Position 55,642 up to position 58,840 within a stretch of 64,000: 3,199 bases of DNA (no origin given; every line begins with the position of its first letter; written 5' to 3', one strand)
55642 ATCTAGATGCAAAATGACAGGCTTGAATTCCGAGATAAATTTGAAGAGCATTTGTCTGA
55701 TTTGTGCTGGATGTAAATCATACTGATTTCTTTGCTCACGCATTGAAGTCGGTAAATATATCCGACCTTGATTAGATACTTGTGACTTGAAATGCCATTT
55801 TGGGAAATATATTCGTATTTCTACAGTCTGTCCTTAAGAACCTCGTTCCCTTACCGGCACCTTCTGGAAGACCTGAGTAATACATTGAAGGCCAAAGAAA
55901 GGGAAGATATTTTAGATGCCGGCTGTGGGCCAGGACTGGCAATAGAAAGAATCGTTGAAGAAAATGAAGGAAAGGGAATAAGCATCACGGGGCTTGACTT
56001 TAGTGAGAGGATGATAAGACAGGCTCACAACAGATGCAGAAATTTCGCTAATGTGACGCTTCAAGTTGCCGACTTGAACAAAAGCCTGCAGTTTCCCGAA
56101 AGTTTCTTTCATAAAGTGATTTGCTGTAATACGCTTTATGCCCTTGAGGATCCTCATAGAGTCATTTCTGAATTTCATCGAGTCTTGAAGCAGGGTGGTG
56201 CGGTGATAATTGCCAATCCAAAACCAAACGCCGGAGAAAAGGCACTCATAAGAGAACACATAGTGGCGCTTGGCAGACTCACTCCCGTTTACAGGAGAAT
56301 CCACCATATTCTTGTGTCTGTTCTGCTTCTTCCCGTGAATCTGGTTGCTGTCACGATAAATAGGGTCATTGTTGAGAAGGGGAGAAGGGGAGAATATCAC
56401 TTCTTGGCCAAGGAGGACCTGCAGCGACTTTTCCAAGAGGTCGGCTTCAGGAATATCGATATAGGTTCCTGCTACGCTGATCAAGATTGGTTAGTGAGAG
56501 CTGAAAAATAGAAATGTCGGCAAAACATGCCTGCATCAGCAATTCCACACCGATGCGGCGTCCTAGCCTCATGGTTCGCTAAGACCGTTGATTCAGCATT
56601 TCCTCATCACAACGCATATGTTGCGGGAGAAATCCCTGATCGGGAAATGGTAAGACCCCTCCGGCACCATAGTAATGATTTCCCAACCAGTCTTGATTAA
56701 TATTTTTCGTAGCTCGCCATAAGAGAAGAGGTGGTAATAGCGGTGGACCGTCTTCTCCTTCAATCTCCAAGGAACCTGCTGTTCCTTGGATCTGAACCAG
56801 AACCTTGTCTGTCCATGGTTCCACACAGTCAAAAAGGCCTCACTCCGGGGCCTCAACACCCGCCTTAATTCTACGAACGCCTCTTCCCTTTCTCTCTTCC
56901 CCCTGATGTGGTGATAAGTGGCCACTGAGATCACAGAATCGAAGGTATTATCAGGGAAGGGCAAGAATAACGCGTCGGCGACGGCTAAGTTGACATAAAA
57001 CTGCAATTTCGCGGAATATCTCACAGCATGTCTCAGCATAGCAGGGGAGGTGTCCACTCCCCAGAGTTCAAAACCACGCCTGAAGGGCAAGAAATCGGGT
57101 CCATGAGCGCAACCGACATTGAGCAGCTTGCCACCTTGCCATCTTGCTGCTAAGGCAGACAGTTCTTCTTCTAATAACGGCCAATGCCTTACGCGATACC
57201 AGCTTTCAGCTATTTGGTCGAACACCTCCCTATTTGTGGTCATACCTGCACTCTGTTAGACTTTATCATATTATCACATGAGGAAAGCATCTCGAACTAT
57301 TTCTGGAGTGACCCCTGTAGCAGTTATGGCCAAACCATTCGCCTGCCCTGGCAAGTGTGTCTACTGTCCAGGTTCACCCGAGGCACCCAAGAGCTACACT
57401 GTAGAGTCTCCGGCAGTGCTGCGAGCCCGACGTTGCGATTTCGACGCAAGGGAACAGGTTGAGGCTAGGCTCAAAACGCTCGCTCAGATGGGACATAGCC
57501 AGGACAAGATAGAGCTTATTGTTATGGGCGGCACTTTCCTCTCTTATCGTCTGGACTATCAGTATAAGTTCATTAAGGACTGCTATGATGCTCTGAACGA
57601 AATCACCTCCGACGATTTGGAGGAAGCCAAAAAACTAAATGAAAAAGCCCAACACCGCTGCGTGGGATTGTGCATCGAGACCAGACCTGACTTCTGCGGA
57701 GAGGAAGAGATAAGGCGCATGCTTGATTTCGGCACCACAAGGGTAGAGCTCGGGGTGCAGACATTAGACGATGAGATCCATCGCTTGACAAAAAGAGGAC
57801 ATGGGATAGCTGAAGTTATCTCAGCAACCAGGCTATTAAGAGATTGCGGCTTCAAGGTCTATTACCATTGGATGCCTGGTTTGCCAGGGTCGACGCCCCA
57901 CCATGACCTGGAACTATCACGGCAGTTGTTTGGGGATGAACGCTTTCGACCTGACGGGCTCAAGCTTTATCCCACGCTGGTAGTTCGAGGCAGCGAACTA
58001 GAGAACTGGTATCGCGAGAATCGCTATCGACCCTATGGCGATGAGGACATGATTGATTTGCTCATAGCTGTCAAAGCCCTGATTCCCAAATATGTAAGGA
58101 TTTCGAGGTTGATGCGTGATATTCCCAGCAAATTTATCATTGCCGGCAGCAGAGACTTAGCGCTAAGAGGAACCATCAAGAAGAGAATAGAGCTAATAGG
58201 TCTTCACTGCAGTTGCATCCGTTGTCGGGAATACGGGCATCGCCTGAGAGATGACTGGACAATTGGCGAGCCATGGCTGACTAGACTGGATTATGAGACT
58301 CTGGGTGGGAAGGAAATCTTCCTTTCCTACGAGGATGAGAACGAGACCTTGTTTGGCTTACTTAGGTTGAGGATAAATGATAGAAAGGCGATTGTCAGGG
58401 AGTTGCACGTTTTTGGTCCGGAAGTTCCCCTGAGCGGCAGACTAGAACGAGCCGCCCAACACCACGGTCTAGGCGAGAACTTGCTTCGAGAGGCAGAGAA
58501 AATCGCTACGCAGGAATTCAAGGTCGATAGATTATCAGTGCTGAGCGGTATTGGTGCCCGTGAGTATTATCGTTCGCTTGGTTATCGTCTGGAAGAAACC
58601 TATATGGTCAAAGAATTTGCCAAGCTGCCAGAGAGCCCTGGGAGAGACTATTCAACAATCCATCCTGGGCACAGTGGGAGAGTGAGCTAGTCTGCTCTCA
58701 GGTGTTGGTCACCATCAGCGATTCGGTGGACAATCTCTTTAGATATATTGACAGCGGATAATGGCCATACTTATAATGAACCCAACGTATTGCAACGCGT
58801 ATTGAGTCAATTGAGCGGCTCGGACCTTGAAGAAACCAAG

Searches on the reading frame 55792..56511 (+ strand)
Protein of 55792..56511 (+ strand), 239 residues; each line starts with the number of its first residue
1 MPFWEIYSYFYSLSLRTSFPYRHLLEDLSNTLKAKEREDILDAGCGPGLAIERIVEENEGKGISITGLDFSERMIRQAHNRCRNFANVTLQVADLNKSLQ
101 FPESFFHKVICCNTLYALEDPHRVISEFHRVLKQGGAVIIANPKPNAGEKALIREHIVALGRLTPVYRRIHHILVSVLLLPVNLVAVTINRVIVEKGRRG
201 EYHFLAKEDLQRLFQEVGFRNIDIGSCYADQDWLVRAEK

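Call 4: search_protein_families(library=pfam, proteins=[window:55792-56511:+], max_evalue=0.01)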
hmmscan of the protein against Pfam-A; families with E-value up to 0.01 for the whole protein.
window:55792-56511:+ (239 aa): 13 families
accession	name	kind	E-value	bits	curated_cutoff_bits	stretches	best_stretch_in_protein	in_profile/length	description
PF13847.12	Methyltransf_31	-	4.1e-20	72.4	27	1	36-158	3-123/145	Methyltransferase domain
PF13649.12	Methyltransf_25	-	9.3e-20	71.6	27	1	40-136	1-97/97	Methyltransferase domain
PF08241.18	Methyltransf_11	-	6.7e-19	68.8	21.2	1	41-140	1-95/95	Methyltransferase domain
PF08242.18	Methyltransf_12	-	1.5e-15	58.1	30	1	41-137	1-97/98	Methyltransferase domain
PF13489.12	Methyltransf_23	-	3.4e-15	56.6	27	1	22-222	10-162/164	Methyltransferase domain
PF01209.24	Ubie_methyltran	-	2.3e-10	40.7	20.1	1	22-140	36-151/233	ubiE/COQ5 methyltransferase family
PF07021.18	MetW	-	6e-07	29.7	21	1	38-162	15-126/193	Methionine biosynthesis protein MetW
PF01739.24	CheR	-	0.00069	19.5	27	0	22-79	17-81/195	CheR methyltransferase, SAM binding domain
PF13679.12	Methyltransf_32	-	0.0021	18.5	27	1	24-88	12-78/143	Methyltransferase domain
PF05401.17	NodS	-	0.0025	18.1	24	1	29-133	36-137/201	Nodulation protein S (NodS)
PF02353.26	CMAS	-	0.003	17.4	27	1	30-140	56-164/273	Mycolic acid cyclopropane synthetase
PF05175.20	MTS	-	0.0073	16.4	23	0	28-141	23-140/170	Methyltransferase small domain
PF06325.19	PrmA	-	0.0079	16.2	22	0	27-140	154-258/296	Ribosomal protein L11 methyltransferase (PrmA)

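Call 5: search_protein_families(library=ncbifam, proteins=[window:55792-56511:+], max_evalue=0.01)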
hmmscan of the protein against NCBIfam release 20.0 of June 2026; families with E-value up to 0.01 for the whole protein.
window:55792-56511:+ (239 aa): 42 families (the best 25 are shown)
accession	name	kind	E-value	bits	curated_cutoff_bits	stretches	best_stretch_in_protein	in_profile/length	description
NF045667.1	MTase_DVU1556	equivalog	1.7e-18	66.9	155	1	26-141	12-120/213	DVU_1556 family methyltransferase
NF001244.0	PRK00216.1-5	equivalog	6e-16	58.5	216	1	29-142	41-155/236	bifunctional demethylmenaquinone methyltransferase/2-methoxy-6-polyprenyl-1,4-benzoquinol methylase UbiE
TIGR01934.1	MenG_MenH_UbiE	subfamily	7e-16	58.2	158.35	1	30-144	33-145/223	ubiquinone/menaquinone biosynthesis methyltransferase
TIGR02072.1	BioC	equivalog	1.5e-14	54.4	184.95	1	23-141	22-133/244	malonyl-ACP O-methyltransferase BioC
NF043040.1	corrin_prot_MT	hypoth_equivalog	2.7e-13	49.8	180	1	27-142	33-149/216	corrinoid protein-associated methyltransferase CpaM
NF047649.1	MTase_UXPK_star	exception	1.1e-12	47.5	460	1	38-142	79-183/283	methyltransferase/UXPK-star double selenoprotein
NF041536.1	ArsM_DUF2284_UU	exception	4.1e-12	45.2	575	1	35-142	75-182/459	arsenite methyltransferase/DUF2284 domain selenoprotein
NF040539.1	AST_met_ArsM_2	exception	1.4e-11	44.7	240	1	28-139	48-162/262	putative arsinothricin biosynthesis methyltransferase ArsM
NF001243.0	PRK00216.1-4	equivalog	1.7e-11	43.9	235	1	26-141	37-152/237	demethylmenaquinone methyltransferase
TIGR02752.1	MenG_heptapren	equivalog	3.6e-11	43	419.85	1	24-140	33-149/231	demethylmenaquinone methyltransferase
NF045882.1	PLipidMtase_Leg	equivalog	1.1e-10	41.7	390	1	4-154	10-155/207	phospholipid N-methyltransferase PmtA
NF008300.0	PRK11088.1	equivalog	1.6e-09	37.7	303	1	27-146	73-185/272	23S rRNA (guanine(745)-N(1))-methyltransferase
NF041537.1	ArsM_AhpD_UU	exception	2e-09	36.7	510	1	35-142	75-182/345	arsenite methyltransferase/AhpD domain selenoprotein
TIGR01983.1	UbiG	equivalog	2.8e-09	36.6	102.95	1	24-141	37-152/228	bifunctional 2-polyprenyl-6-hydroxyphenol methylase/3-demethylubiquinol 3-O-methyltransferase UbiG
NF007610.0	PRK10258.1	equivalog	3.9e-09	36.2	342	1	25-140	31-138/251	malonyl-ACP O-methyltransferase BioC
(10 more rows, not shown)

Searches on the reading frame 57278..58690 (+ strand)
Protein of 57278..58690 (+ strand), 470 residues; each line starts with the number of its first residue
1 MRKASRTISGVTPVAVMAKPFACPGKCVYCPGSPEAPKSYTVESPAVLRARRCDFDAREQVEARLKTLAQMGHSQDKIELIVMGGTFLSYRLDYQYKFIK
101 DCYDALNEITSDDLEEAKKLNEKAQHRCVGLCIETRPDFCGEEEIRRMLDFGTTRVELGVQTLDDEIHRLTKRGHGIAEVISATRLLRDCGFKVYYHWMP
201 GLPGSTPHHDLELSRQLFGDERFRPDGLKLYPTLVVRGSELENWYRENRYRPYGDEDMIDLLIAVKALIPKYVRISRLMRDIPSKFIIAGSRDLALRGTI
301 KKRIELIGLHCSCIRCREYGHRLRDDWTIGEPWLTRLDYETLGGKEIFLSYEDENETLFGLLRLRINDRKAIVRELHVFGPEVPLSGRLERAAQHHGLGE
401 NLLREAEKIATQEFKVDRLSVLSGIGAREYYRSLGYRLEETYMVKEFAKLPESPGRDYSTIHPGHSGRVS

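Call 4: search_protein_families(library=pfam, proteins=[window:57278-58690:+], max_evalue=0.01)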
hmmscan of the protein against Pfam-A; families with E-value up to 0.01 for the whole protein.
window:57278-58690:+ (470 aa): 5 families
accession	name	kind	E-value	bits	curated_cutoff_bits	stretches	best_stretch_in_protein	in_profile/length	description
PF16199.10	Radical_SAM_C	-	3e-21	75.8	31.9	1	225-304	1-83/85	Radical_SAM C-terminal domain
PF04055.27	Radical_SAM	-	2.9e-20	73.5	29.5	1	22-209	6-158/166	Radical SAM superfamily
PF00583.31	Acetyltransf_1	-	5.6e-05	23.8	20.7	1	325-436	14-116/116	Acetyltransferase (GNAT) family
PF13673.13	Acetyltransf_10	-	0.00036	20.9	23.6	1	391-437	61-108/128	Acetyltransferase (GNAT) domain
PF13508.13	Acetyltransf_7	-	0.0036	18.1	27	1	389-437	36-83/84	Acetyltransferase (GNAT) domain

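Call 5: search_protein_families(library=ncbifam, proteins=[window:57278-58690:+], max_evalue=0.01)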
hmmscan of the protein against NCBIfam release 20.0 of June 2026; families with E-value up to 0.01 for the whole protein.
window:57278-58690:+ (470 aa): 13 families
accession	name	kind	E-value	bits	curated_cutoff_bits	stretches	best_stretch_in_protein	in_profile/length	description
TIGR01211.1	ELP3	subfamily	4.4e-172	573.2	350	1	2-446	57-521/522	tRNA uridine(34) 5-carboxymethylaminomethyl modification radical SAM/GNAT enzyme Elp3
TIGR01212.1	TIGR01212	equivalog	2.1e-23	82.9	180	1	125-291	106-273/302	tRNA modification radical SAM protein MnmL/YtqA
NF006067.1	PRK08208.1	equivalog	2.2e-09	36.8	380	1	123-244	119-238/427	STM4012 family radical SAM protein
TIGR04107.1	rSAM_HutW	equivalog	4.6e-08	32.3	400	1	132-252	131-249/419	heme anaerobic degradation radical SAM methyltransferase ChuW/HutW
TIGR03994.1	rSAM_HemZ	equivalog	9.3e-08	31.6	321.4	1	131-253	175-294/401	coproporphyrinogen dehydrogenase HemZ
TIGR04013.1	B12_SAM_MJ_1487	hypoth_equivalog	9.8e-08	31.2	251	1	134-208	246-321/382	TIGR04013 family B12-binding domain/radical SAM domain-containing protein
NF006060.0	PRK08207.1-3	equivalog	1.1e-07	31.1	653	1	135-262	248-374/477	coproporphyrinogen III oxidase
TIGR00539.1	hemN_rel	equivalog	5.2e-06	25.8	205.4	1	129-209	87-168/361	radical SAM family heme chaperone HemW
TIGR01210.1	TIGR01210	equivalog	5.8e-05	22.5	212.15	1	123-262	96-239/313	archaeosine biosynthesis radical SAM protein RaSEA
NF004567.0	PRK05904.1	equivalog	0.00013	21.3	355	1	113-192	74-153/353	coproporphyrinogen III oxidase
TIGR00538.1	hemN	equivalog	0.00014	20.8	324.95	1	129-206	138-216/454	oxygen-independent coproporphyrinogen III oxidase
NF033070.1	rSAM_AprD4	equivalog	0.0018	17.2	500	1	128-206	273-352/456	AprD4 family radical SAM diol-dehydratase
NF006061.0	PRK08207.1-4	equivalog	0.0027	16.5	702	0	135-242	272-377/501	coproporphyrinogen III oxidase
